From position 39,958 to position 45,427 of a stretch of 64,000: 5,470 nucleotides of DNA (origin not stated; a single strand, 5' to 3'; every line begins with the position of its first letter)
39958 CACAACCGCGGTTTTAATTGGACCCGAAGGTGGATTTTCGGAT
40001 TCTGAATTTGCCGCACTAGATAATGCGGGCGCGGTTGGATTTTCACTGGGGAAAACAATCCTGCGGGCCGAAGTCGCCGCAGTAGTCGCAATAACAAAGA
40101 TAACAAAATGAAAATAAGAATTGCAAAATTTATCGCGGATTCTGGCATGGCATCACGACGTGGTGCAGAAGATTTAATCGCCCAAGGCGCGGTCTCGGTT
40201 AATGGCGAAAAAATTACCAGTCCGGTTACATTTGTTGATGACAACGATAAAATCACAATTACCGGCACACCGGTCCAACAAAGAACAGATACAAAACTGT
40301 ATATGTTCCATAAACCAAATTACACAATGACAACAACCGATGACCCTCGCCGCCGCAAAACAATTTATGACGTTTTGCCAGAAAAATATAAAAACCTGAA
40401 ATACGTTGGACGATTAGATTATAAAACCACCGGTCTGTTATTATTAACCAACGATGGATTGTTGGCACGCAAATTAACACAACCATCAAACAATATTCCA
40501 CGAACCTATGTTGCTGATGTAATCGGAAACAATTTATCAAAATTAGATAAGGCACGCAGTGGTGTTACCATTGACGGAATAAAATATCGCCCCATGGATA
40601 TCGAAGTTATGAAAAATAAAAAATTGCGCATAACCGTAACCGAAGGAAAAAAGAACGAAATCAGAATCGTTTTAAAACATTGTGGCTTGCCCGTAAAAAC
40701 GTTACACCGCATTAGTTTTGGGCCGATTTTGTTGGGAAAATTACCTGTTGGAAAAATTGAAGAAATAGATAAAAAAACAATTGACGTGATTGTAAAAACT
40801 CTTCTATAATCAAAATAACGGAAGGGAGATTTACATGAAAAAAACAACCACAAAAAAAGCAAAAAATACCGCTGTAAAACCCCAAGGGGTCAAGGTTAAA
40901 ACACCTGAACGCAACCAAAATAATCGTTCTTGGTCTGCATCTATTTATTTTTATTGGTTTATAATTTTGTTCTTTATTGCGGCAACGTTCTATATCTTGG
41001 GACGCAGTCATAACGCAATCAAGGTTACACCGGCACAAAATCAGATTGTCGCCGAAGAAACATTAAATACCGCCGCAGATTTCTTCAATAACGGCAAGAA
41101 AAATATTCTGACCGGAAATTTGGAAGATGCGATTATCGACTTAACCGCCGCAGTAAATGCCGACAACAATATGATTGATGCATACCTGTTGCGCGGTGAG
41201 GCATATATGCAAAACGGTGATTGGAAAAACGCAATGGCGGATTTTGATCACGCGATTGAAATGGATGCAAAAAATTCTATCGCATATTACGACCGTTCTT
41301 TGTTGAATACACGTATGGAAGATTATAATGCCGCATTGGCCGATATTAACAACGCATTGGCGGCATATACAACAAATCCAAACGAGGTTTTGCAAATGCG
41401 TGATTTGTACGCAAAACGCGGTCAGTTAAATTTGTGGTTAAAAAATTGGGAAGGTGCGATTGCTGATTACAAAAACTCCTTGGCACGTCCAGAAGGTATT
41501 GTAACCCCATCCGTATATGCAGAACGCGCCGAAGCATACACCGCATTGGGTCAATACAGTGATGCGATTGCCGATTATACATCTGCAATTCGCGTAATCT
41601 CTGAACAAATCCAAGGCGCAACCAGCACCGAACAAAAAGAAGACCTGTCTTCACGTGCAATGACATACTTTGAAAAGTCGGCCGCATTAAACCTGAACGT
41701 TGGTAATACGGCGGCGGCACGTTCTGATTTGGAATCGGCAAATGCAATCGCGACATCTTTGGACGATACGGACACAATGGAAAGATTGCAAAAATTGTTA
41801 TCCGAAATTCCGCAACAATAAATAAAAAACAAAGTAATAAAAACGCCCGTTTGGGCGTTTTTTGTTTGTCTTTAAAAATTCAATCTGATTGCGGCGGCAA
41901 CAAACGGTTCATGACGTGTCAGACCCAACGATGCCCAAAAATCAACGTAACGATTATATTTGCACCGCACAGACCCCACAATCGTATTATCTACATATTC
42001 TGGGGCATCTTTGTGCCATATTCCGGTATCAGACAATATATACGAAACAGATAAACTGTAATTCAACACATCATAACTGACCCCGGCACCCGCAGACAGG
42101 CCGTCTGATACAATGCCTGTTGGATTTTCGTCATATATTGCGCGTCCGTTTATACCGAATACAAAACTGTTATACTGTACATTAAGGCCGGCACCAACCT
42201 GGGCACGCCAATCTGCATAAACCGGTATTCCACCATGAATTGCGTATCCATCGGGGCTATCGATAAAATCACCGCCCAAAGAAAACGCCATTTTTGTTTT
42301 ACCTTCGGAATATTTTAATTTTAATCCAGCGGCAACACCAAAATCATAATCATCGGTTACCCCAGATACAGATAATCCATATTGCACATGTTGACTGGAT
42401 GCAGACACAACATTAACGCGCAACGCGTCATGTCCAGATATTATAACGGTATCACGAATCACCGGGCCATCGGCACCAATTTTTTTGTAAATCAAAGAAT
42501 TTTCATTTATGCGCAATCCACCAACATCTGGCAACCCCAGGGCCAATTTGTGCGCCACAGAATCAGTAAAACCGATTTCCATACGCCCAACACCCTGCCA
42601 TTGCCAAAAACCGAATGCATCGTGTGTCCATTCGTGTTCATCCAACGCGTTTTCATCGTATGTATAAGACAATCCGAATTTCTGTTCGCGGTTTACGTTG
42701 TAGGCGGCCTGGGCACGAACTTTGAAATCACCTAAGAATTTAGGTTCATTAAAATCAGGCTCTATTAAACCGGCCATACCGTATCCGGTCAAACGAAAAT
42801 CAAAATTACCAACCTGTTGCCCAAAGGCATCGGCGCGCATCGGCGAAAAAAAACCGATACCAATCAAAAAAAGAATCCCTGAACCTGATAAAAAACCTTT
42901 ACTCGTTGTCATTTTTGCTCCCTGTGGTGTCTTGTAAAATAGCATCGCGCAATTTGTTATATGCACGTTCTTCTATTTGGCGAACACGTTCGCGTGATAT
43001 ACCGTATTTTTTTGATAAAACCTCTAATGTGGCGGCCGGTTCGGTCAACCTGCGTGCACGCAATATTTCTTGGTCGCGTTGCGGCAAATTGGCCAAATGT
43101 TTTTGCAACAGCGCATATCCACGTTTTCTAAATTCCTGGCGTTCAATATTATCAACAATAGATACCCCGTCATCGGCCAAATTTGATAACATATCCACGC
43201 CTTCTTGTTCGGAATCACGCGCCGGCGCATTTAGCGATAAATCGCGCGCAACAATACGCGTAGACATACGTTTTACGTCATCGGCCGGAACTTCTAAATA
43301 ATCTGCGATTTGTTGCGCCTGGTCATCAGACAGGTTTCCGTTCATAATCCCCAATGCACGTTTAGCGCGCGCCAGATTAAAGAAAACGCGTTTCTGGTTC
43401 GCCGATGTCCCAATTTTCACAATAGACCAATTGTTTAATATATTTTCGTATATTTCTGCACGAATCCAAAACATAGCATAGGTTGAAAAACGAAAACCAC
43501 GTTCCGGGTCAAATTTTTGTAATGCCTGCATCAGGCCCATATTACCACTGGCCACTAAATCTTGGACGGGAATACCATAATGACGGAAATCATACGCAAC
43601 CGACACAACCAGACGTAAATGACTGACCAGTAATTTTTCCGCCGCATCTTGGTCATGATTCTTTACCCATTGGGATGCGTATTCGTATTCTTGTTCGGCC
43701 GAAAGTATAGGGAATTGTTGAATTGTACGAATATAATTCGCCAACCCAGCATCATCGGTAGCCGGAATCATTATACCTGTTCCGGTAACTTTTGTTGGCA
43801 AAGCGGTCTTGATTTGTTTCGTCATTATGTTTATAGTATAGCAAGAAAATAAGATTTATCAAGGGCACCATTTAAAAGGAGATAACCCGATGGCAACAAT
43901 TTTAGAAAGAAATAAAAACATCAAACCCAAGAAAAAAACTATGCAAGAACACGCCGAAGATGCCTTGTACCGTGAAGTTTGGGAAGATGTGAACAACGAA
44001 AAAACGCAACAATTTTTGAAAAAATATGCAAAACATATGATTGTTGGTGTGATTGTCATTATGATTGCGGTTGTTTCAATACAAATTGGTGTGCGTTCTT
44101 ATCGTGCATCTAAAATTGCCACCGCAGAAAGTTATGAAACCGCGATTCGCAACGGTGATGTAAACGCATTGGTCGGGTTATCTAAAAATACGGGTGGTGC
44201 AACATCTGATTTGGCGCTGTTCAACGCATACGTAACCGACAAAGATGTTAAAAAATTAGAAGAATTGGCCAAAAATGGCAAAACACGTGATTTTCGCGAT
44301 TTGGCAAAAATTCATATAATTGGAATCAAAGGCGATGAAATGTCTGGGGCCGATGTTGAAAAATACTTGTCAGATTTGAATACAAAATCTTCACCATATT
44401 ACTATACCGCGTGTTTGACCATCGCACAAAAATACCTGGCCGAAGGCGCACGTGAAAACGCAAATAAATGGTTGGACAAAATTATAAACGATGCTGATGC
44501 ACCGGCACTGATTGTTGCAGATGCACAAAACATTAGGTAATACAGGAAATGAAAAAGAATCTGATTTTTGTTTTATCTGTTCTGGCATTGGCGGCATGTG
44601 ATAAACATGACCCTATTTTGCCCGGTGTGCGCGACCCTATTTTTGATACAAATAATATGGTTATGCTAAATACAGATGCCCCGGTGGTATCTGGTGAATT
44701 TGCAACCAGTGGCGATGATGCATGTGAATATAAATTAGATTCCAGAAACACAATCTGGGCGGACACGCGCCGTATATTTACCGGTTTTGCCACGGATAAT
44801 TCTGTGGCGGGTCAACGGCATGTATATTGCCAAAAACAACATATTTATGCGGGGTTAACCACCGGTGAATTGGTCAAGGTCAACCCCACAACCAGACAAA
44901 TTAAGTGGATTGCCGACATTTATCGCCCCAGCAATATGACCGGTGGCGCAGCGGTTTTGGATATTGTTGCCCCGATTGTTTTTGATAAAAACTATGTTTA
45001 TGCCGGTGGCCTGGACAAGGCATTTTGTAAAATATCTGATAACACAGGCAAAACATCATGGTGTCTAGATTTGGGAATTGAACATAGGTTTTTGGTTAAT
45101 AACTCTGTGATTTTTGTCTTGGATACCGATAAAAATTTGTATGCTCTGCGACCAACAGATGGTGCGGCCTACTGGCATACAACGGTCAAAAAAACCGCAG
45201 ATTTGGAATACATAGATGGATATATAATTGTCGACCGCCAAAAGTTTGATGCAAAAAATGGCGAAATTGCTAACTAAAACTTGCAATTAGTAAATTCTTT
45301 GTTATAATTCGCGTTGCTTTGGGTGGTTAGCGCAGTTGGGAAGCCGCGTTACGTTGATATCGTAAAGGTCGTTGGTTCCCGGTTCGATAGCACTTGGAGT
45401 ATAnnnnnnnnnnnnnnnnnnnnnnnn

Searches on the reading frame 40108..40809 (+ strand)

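Call 14: search_protein_families(library=pfam, proteins=[window:40108-40809:+], max_evalue=0.001)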
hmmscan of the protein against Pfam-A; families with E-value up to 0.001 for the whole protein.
window:40108-40809:+ (233 aa): 3 families
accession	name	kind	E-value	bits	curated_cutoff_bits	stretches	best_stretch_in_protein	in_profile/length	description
PF00849.27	PseudoU_synth_2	-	8.1e-19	68.8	26.8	1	64-191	2-152/152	RNA pseudouridylate synthase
PF01479.30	S4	-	1.9e-11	44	22.8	1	4-49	2-48/48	S4 domain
PF22421.1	SYY_C-terminal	-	1.7e-06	28.3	27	1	5-49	21-66/83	Tyrosine--tRNA ligase SYY-like C-terminal domain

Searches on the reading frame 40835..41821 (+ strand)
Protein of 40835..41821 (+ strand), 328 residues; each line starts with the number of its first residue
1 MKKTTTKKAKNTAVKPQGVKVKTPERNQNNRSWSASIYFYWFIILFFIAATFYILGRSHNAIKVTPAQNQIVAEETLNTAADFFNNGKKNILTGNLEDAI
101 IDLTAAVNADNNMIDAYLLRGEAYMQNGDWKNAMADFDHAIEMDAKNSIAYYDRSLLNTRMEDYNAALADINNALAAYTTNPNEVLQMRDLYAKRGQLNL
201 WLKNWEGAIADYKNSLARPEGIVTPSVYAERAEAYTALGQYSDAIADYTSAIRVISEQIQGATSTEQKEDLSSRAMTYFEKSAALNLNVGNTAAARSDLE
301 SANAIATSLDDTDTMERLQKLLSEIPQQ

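Call 14: search_protein_families(library=pfam, proteins=[window:40835-41821:+], max_evalue=0.001)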
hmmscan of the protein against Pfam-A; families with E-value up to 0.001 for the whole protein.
window:40835-41821:+ (328 aa): 14 families
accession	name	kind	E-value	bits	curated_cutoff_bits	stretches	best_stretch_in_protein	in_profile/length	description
PF07719.23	TPR_2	-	1.7e-16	59.3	27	1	115-146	2-33/34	Tetratricopeptide repeat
PF00515.34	TPR_1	-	1.8e-16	59.6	27.8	2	115-146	2-33/34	Tetratricopeptide repeat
PF13371.12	TPR_9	-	4.7e-13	49.4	35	0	112-148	27-63/73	Tetratricopeptide repeat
PF13181.12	TPR_8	-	1.8e-11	43.7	25.7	1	115-147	2-34/34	Tetratricopeptide repeat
PF13414.12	TPR_11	-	1.1e-09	38.2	26.8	2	93-128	7-42/42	TPR repeat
PF13424.12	TPR_12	-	2.6e-07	31.2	30.1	0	227-280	5-57/77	Tetratricopeptide repeat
PF14559.12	TPR_19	-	3.4e-07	30.9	25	0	94-149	5-59/68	Tetratricopeptide repeat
PF13428.12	TPR_14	-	5.4e-07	30.1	23.5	0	115-152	2-39/44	Tetratricopeptide repeat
PF13431.12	TPR_17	-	0.0001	22.7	24.4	0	137-168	2-33/34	Tetratricopeptide repeat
PF13432.12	TPR_16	-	0.00016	22.5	32.7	0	94-147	11-64/65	Tetratricopeptide repeat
PF10516.15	SHNi-TPR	-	0.00018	21.4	21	0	240-252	16-28/38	SHNi-TPR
PF25575.1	TPR_BSK1_C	-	0.00021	21.6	42.2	0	177-256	34-108/118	Serine/threonine-protein kinase BSK1-like, TPR repeats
PF13176.12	TPR_7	-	0.00043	20.6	27.9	0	232-252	6-26/36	Tetratricopeptide repeat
PF10602.15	RPN7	-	0.00097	19.3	29.6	0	229-319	33-116/174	26S proteasome subunit RPN7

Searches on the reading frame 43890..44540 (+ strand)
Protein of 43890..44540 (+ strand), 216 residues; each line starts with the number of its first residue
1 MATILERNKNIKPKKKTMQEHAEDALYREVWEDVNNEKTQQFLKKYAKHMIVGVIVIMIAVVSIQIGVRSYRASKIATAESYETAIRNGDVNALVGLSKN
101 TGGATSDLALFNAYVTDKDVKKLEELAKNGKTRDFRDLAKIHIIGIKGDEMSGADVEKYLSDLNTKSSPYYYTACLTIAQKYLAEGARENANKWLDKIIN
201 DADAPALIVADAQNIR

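Call 14: search_protein_families(library=pfam, proteins=[window:43890-44540:+], max_evalue=0.001)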
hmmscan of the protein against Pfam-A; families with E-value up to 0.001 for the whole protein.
window:43890-44540:+ (216 aa): 2 families
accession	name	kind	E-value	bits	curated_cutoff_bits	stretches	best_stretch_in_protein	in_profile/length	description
PF10858.15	DUF2659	-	0.00037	20.7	27.7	0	154-208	151-205/216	Protein of unknown function (DUF2659)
PF09976.15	TPR_21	-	0.00051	20.3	25.5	0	41-149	2-125/193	Tetratricopeptide repeat-like domain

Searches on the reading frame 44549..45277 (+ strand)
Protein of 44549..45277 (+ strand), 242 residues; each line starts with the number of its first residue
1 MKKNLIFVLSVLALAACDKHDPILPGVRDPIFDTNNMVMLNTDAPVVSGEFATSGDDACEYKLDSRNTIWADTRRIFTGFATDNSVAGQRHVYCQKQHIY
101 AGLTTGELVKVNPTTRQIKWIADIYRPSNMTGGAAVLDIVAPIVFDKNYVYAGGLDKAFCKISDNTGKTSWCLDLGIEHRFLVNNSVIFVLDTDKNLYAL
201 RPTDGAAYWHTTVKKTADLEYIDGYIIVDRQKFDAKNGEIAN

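Call 16: search_protein_families(library=pfam, proteins=[window:44549-45277:+], max_evalue=0.001)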
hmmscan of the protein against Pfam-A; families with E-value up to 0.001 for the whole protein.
window:44549-45277:+ (242 aa): 2 families
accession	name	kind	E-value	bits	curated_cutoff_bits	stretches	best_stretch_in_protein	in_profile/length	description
PF13360.13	PQQ_2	-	1e-17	65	27.6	2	42-210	80-232/233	Outer membrane protein assembly factor BamB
PF13570.13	Beta-prop_ACSF4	-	3.7e-06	27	133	0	145-214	59-132/329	Beta-alanine-activating enzyme, beta-propeller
